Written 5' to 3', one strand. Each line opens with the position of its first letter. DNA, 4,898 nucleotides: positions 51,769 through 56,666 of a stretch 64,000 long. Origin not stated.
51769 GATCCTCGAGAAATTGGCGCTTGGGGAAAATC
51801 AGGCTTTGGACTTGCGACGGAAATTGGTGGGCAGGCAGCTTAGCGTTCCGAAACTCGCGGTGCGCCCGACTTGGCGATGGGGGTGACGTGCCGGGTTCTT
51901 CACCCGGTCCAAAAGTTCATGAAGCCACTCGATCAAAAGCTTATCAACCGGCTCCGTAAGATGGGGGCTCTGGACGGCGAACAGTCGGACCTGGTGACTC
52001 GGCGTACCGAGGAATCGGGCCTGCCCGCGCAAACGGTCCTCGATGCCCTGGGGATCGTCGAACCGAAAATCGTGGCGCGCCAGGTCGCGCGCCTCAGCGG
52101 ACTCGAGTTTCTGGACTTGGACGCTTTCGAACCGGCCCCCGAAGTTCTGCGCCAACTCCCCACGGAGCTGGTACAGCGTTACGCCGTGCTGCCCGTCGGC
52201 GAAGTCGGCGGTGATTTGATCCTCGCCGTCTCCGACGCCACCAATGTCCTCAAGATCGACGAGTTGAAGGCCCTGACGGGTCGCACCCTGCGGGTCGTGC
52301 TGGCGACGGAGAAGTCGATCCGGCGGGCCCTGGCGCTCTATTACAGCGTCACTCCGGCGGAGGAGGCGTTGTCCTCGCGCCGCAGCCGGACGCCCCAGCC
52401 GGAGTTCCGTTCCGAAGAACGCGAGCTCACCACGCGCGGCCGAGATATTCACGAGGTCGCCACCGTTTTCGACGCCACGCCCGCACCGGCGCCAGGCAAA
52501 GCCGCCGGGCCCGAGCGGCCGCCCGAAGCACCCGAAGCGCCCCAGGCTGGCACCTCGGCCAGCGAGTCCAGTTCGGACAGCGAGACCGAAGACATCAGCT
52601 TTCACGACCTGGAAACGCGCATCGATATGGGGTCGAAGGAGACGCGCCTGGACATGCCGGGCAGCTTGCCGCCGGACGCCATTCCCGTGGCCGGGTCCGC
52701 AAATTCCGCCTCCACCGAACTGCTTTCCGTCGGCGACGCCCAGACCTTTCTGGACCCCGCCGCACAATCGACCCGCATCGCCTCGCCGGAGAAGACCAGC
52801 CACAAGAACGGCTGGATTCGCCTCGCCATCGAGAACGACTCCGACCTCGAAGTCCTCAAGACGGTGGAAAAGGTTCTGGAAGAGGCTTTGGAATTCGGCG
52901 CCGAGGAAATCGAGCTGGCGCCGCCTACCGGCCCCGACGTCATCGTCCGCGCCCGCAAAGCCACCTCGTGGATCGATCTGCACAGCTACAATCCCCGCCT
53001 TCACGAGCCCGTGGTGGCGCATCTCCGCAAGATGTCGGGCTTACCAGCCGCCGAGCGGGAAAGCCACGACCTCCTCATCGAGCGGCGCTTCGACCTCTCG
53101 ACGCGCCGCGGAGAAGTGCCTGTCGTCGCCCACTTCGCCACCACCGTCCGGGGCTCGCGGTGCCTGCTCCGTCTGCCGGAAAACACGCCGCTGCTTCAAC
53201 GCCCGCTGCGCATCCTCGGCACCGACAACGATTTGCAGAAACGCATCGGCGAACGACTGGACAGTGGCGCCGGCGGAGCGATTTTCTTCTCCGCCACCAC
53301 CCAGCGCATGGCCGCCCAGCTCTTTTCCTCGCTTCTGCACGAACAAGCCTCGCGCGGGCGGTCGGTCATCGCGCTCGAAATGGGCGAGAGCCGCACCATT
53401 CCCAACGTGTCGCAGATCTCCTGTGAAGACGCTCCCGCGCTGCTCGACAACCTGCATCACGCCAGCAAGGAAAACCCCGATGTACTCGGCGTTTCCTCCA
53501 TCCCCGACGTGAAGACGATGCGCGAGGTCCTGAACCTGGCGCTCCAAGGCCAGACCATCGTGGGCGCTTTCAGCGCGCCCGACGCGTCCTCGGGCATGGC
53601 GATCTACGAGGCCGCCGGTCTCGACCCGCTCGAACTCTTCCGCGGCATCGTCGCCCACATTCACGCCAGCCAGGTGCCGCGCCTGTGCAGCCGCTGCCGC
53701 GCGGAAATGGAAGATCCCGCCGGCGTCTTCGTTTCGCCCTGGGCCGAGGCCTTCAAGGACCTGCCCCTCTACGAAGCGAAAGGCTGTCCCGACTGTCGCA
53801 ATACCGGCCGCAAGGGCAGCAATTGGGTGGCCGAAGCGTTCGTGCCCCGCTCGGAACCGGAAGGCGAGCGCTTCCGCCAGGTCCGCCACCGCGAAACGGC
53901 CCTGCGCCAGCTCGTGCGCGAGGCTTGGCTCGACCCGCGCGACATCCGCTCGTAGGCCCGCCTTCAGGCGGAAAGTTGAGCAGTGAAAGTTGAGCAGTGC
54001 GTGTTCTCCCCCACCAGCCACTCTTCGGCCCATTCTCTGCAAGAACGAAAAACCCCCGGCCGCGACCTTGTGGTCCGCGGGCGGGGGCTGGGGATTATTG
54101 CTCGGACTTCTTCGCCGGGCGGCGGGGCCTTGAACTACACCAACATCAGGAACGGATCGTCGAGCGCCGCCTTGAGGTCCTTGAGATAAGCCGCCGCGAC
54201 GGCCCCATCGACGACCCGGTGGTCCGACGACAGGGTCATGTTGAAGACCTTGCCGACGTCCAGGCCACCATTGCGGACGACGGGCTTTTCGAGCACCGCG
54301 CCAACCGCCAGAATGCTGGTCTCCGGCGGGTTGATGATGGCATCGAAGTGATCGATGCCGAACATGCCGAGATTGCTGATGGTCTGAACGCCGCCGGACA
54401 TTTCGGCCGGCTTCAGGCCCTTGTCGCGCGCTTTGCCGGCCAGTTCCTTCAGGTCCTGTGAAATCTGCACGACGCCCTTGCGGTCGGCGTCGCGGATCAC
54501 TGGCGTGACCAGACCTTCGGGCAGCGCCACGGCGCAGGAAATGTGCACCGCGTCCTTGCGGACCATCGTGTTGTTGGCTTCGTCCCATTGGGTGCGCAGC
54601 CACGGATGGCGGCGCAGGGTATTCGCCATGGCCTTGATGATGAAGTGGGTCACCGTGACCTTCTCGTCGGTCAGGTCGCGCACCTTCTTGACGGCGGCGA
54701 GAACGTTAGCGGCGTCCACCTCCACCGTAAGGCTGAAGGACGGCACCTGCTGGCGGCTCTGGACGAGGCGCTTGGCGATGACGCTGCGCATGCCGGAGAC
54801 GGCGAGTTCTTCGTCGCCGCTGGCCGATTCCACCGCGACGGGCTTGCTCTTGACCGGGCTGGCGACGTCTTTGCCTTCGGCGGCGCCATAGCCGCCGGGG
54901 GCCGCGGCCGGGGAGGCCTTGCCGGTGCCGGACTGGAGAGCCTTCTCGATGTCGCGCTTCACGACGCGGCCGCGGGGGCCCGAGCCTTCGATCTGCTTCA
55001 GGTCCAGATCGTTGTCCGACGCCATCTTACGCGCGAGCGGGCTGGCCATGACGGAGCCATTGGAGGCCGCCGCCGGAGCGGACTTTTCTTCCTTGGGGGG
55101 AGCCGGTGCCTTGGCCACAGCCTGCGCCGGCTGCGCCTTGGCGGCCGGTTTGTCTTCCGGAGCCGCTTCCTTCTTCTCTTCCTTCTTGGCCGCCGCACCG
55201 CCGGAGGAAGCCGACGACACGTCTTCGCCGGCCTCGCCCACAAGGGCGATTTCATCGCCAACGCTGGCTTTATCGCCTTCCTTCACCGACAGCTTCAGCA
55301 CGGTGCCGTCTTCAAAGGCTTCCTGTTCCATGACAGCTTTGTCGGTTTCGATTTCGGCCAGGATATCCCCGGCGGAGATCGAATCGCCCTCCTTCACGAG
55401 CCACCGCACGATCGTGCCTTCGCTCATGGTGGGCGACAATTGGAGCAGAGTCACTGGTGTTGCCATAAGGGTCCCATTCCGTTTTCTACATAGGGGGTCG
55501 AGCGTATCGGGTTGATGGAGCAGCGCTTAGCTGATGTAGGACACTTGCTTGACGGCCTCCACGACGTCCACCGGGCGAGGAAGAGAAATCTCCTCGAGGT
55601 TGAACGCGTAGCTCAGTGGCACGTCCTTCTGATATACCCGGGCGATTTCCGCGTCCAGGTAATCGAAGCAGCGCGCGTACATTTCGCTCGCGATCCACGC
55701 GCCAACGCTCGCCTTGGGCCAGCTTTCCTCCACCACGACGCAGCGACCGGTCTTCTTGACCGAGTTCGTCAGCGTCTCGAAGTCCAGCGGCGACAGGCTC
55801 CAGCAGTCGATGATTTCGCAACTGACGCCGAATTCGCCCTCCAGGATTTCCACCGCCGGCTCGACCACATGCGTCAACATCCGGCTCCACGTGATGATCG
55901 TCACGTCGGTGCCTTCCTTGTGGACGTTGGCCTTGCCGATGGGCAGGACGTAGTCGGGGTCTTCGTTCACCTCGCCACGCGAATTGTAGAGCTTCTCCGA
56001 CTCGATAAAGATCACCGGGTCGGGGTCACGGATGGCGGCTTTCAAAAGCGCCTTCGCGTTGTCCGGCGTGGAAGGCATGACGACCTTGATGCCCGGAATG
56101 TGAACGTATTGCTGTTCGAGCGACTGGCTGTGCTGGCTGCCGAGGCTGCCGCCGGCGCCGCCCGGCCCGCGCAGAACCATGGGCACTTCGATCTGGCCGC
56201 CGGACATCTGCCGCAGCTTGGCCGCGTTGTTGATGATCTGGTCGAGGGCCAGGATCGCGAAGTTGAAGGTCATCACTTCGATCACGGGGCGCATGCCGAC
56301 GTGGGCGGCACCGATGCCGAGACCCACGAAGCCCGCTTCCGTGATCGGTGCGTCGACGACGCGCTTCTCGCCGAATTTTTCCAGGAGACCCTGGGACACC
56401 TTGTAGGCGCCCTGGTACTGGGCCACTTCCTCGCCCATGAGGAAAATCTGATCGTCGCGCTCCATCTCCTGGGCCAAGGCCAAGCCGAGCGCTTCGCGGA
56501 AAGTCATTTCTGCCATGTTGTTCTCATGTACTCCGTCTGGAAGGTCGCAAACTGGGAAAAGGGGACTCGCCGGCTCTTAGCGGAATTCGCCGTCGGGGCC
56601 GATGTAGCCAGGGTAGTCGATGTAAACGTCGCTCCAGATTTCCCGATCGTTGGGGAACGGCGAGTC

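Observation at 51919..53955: Catalytically dead GspE/PilB-like secretion ATPase (pseudo-ATPase) retaining N1 and zinc-finger elements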

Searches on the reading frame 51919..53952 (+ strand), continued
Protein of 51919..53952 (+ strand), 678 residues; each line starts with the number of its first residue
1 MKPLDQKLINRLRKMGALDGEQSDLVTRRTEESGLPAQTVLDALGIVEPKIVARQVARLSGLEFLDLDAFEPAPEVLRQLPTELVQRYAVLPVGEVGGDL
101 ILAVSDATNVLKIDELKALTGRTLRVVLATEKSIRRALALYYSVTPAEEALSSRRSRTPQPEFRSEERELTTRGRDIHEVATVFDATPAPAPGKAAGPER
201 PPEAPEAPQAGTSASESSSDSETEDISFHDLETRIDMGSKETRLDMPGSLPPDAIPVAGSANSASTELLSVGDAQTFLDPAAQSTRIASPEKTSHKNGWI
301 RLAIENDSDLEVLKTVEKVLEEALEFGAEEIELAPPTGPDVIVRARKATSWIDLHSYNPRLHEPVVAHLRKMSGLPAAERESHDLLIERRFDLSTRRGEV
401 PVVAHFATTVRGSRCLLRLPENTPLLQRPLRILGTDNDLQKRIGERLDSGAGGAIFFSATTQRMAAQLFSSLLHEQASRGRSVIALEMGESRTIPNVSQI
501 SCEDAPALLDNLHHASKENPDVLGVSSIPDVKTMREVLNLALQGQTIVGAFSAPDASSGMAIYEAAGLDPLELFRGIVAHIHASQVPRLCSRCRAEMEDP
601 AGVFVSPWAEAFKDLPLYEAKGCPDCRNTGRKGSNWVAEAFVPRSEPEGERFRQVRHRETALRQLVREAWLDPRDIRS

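Call 75: search_protein_families(library=ncbifam, proteins=[L003:12178-13644:+, L008:4868-6352:+], max_evalue=0.001)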
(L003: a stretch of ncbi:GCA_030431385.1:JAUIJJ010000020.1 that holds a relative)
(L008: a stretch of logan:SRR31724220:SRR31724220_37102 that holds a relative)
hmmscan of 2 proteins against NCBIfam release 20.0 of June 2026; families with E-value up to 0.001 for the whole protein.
L003:12178-13644:+ (489 aa): 2 families
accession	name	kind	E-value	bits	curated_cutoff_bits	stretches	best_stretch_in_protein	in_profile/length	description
NF000642.1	PRK00024.1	equivalog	3.6e-77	258.8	180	1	277-487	1-211/212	RadC family protein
TIGR00608.1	radc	subfamily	2.2e-69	233.5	133.85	1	275-488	1-218/218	RadC family protein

L008:4868-6352:+ (495 aa): 2 families
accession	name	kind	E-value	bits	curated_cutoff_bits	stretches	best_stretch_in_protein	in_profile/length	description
NF000642.1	PRK00024.1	equivalog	6.7e-74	248.1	180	1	283-493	1-211/212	RadC family protein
TIGR00608.1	radc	subfamily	4.8e-65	219.4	133.85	1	281-492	1-216/218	RadC family protein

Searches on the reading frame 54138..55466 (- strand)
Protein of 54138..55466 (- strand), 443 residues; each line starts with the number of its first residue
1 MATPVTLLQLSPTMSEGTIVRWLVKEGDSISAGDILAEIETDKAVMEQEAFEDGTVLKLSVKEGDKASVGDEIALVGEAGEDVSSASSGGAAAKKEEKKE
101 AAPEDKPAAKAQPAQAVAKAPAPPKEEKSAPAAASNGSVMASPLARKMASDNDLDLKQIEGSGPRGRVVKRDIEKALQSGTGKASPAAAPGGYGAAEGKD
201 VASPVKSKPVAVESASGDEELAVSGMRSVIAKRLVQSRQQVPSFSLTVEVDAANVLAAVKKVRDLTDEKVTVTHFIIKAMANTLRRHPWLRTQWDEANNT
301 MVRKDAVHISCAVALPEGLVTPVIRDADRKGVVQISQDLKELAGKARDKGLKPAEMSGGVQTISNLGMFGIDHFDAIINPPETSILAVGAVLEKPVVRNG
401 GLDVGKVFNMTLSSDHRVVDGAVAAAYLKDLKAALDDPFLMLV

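Call 9: search_protein_families(library=pfam, proteins=[window:54138-55466:-], max_evalue=0.001)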
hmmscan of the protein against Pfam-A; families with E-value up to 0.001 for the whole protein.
window:54138-55466:- (443 aa): 4 families
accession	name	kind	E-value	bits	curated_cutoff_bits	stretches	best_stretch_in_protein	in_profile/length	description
PF00198.28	2-oxoacid_dh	-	2.5e-78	263.2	23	1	218-442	4-231/232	2-oxoacid dehydrogenases acyltransferase (catalytic domain)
PF00364.28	Biotin_lipoyl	-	1.4e-18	66.9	22.1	1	9-74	7-71/73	Biotin-requiring enzyme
PF02817.22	E3_binding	-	2.8e-14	53.5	23.7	1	139-174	1-36/36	e3 binding domain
PF13533.13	Biotin_lipoyl_2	-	1e-09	38.4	29.8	1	16-40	8-32/32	Biotin-lipoyl like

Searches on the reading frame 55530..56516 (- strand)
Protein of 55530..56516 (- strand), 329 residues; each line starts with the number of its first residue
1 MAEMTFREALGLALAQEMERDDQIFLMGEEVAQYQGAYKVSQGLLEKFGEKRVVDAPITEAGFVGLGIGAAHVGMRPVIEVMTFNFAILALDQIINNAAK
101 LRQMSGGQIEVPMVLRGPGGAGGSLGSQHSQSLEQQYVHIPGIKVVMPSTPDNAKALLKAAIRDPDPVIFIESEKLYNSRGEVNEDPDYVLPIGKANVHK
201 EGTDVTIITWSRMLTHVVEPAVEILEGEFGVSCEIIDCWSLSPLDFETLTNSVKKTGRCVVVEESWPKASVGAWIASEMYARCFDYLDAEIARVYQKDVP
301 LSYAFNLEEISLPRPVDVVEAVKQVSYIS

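Call 9: search_protein_families(library=pfam, proteins=[window:55530-56516:-], max_evalue=0.001)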
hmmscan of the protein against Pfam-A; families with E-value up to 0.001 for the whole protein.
window:55530-56516:- (329 aa): 2 families
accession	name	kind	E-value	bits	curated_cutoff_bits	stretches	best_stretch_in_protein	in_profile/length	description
PF02779.29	Transket_pyr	-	4.4e-43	147.4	27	1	3-178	2-173/174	Transketolase, pyrimidine binding domain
PF02780.25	Transketolase_C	-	1.4e-31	109.4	25.9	1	194-315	1-121/124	Transketolase, C-terminal domain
